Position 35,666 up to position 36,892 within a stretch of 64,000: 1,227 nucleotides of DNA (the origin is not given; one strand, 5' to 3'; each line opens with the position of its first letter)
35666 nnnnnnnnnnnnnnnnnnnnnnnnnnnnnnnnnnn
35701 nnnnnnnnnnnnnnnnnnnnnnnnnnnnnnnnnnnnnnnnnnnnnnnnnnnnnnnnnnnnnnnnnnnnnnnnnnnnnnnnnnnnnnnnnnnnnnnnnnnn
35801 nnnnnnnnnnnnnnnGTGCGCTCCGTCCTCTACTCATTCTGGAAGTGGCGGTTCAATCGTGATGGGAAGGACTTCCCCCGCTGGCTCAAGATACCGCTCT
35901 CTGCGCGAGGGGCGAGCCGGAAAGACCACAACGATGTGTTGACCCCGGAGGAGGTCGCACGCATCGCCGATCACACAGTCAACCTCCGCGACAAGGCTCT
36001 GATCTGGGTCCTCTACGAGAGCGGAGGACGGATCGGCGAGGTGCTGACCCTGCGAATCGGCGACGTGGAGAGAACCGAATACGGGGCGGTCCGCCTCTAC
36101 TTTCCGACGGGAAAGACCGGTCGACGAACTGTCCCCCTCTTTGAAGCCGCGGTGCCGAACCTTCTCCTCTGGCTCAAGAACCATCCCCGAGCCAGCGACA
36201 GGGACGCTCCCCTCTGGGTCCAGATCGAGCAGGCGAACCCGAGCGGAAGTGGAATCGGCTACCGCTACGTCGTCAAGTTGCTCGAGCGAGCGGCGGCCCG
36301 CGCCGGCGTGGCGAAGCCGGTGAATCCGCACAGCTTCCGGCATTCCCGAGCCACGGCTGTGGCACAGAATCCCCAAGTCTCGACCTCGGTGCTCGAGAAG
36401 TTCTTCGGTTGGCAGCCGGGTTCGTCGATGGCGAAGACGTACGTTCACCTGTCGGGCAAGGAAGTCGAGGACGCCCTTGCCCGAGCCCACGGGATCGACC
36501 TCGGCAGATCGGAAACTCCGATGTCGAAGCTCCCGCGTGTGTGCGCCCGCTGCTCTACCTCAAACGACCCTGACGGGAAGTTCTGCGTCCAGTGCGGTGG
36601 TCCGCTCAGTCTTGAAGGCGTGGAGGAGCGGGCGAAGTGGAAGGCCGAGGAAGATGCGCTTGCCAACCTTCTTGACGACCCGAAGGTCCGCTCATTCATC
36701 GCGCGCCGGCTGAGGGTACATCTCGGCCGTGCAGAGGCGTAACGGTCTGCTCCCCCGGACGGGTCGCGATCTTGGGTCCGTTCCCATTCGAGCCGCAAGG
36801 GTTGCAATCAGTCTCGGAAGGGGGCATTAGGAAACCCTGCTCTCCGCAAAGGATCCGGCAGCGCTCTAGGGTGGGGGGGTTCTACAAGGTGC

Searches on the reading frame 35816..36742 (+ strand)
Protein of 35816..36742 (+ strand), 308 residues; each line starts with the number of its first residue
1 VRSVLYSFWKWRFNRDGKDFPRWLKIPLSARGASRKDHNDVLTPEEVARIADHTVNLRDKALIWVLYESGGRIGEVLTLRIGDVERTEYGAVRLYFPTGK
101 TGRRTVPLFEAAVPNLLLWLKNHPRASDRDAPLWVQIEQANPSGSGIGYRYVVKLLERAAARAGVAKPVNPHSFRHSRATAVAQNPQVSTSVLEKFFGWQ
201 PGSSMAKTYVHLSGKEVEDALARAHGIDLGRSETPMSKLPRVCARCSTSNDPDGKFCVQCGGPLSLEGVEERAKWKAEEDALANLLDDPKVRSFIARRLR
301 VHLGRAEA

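Call 3: search_protein_families(library=pfam, proteins=[window:35816-36742:+], max_evalue=1)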
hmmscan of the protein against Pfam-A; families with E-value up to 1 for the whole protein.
window:35816-36742:+ (308 aa): 7 families
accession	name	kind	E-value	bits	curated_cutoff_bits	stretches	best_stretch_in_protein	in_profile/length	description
PF00589.27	Phage_integrase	-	1.1e-21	77.8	27.1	1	41-213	2-169/172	Phage integrase family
PF12773.13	DZR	-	0.00013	22.5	27.3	1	238-261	21-45/45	Double zinc ribbon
PF24463.1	DUF7577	-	0.0078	16.3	28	1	241-264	3-26/27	Domain of unknown function (DUF7577)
PF13240.11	Zn_Ribbon_1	-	0.029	14.6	25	1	243-264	2-23/23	zinc-ribbon domain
PF14803.11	Zn_ribbon_Nudix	-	0.048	14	25.6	1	255-267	1-13/34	Nudix N-terminal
PF17032.10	Zn_ribbon_15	-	0.055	14.7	28.9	1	240-261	52-73/73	zinc-ribbon family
PF18912.6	DZR_2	-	0.13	12.6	27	1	239-263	6-30/56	Double zinc ribbon domain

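Call 4: search_protein_families(library=ncbifam, proteins=[window:35816-36742:+], max_evalue=1)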
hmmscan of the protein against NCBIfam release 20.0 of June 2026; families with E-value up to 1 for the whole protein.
window:35816-36742:+ (308 aa): 10 families
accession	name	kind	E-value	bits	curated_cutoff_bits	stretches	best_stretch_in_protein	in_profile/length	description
NF040815.2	recomb_XerA_Arch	equivalog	2.9e-20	72.9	220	1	34-218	89-260/263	site-specific tyrosine recombinase/integron integrase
TIGR02224.1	recomb_XerC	equivalog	1.1e-18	67.7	335.15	1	52-225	123-290/295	tyrosine recombinase XerC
TIGR02225.1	recomb_XerD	equivalog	6.2e-18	65.1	329.6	1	37-225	99-287/290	site-specific tyrosine recombinase XerD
NF001399.0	PRK00283.1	subfamily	3.3e-15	56.1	279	1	51-225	128-296/300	tyrosine recombinase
TIGR02249.1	integrase_gron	subfamily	8.8e-13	48.3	265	2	36-117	96-174/315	integron integrase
NF011946.0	PRK15417.1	equivalog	1.5e-08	34.2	435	2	154-185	259-290/337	integron integrase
NF002331.0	PRK01287.1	subfamily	3.4e-07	29.5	371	1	53-185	158-287/365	site-specific tyrosine recombinase XerC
NF003462.0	PRK05084.1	equivalog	9.2e-07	27.9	267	1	57-224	195-356/360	tyrosine recombinase XerS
NF007370.0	PRK09870.1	subfamily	2.5e-05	24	221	1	55-199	30-167/200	tyrosine-type DNA invertase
NF007371.0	PRK09871.1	subfamily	0.011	15.3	222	1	55-185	24-149/198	tyrosine-type DNA invertase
